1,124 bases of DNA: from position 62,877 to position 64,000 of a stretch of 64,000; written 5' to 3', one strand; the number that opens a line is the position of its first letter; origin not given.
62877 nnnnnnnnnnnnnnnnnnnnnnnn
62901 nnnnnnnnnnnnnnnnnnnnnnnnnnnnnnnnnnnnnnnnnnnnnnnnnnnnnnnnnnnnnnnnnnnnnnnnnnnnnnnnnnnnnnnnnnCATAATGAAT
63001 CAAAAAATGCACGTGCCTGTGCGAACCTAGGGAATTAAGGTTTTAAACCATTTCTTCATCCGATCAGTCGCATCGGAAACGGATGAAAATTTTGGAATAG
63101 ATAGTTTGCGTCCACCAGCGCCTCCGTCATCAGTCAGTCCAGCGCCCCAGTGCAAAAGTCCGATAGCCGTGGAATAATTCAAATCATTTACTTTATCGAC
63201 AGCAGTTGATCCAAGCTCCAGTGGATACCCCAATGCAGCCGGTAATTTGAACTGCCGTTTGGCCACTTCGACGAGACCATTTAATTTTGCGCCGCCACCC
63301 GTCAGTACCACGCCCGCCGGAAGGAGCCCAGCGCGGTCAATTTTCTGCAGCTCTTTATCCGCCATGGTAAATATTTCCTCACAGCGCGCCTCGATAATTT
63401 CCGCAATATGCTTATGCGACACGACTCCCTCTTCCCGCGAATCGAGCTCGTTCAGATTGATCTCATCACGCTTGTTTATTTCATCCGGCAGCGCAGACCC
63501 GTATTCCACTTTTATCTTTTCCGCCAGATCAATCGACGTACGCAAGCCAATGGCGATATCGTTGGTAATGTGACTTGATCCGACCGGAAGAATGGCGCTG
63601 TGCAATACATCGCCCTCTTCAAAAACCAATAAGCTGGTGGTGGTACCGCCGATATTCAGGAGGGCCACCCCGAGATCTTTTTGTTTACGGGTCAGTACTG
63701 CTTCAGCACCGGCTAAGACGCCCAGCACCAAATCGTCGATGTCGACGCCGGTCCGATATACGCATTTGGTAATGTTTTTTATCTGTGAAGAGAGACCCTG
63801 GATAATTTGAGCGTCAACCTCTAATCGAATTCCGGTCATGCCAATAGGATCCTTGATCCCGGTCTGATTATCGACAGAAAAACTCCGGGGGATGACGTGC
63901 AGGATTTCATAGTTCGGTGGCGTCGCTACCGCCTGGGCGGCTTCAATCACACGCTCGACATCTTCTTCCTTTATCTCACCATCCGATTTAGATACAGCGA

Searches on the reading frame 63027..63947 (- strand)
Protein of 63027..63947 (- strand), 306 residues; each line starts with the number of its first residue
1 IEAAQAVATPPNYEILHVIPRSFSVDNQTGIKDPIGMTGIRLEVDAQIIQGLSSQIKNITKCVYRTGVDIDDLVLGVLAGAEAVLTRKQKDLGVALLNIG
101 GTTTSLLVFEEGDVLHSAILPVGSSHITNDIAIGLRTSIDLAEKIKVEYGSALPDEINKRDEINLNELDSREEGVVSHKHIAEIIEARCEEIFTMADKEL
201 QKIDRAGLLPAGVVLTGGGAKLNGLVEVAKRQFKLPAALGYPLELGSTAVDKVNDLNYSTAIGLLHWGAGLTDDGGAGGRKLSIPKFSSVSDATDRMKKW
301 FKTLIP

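Call 50: search_protein_families(library=pfam, proteins=[window:63027-63947:-], max_evalue=0.00001)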
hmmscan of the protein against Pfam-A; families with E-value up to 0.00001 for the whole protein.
window:63027-63947:- (306 aa): 4 families
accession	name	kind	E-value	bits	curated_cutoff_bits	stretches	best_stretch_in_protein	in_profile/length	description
PF14450.12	FtsA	-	8.7e-34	117.1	31.8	1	95-263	1-127/127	Cell division protein FtsA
PF02491.25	SHS2_FTSA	-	1.9e-19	70.2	25.4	1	1-49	30-78/79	SHS2 domain inserted in FTSA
PF06723.19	MreB_Mbl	-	7.8e-11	41.8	27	1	93-238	146-302/327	MreB/Mbl protein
PF11104.14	PilM_2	-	1.8e-06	27.5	27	0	81-157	169-243/340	Type IV pilus assembly protein PilM;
